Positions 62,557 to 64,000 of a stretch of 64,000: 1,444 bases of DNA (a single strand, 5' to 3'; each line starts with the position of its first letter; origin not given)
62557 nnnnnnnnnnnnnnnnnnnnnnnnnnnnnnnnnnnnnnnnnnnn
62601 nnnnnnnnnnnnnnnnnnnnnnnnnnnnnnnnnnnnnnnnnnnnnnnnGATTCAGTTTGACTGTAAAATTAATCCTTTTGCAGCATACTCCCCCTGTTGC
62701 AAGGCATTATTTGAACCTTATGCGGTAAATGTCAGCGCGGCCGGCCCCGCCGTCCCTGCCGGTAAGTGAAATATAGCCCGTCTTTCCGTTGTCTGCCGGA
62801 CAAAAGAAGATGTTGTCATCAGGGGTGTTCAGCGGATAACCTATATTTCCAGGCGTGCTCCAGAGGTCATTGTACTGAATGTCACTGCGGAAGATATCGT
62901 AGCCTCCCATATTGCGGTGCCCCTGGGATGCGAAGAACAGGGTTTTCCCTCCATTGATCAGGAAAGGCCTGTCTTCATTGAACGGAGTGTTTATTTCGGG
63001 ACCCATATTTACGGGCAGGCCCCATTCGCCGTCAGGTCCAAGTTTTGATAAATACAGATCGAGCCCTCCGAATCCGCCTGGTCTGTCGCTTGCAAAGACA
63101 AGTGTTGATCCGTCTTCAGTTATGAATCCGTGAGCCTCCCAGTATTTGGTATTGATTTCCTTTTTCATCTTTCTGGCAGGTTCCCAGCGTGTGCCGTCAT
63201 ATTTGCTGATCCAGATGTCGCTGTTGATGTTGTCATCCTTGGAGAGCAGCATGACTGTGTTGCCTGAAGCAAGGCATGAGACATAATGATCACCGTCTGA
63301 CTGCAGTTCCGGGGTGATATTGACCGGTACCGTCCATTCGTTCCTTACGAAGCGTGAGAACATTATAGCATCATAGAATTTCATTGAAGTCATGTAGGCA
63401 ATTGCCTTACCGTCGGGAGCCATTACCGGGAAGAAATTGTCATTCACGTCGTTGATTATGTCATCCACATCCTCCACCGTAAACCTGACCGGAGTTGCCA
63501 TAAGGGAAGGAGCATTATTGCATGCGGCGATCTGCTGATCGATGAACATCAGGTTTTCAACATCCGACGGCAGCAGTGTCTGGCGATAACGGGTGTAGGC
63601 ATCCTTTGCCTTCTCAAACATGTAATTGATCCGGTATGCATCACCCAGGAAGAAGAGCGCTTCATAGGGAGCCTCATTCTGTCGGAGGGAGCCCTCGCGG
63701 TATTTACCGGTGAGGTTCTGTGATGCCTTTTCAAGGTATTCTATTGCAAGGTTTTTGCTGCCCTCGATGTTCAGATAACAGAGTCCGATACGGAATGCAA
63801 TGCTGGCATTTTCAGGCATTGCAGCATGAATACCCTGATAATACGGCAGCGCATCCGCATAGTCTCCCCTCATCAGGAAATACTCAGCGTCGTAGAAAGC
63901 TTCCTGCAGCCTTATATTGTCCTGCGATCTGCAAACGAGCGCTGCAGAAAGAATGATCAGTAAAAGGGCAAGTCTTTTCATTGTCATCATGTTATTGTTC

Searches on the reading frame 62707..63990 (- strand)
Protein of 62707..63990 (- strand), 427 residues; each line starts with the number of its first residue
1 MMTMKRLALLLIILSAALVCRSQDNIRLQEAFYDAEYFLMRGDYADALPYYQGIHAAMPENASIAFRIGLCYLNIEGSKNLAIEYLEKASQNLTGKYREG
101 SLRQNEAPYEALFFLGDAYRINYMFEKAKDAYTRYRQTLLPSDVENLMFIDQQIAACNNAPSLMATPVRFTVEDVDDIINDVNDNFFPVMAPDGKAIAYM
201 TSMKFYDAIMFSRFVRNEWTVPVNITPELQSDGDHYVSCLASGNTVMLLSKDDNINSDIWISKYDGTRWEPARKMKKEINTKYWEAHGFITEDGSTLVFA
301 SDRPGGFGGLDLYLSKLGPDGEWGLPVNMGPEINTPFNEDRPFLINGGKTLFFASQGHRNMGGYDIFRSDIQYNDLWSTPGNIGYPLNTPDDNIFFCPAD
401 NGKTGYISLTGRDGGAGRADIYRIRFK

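Call 48: search_protein_families(library=pfam, max_evalue=1e-8, proteins=[window:62707-63990:-])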
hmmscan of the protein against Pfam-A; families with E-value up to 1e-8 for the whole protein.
window:62707-63990:- (427 aa): 1 family
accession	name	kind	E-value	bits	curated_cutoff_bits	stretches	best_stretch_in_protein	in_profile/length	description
PF07676.18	PD40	-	1.1e-12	48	20.9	0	276-313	2-37/38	WD40-like Beta Propeller Repeat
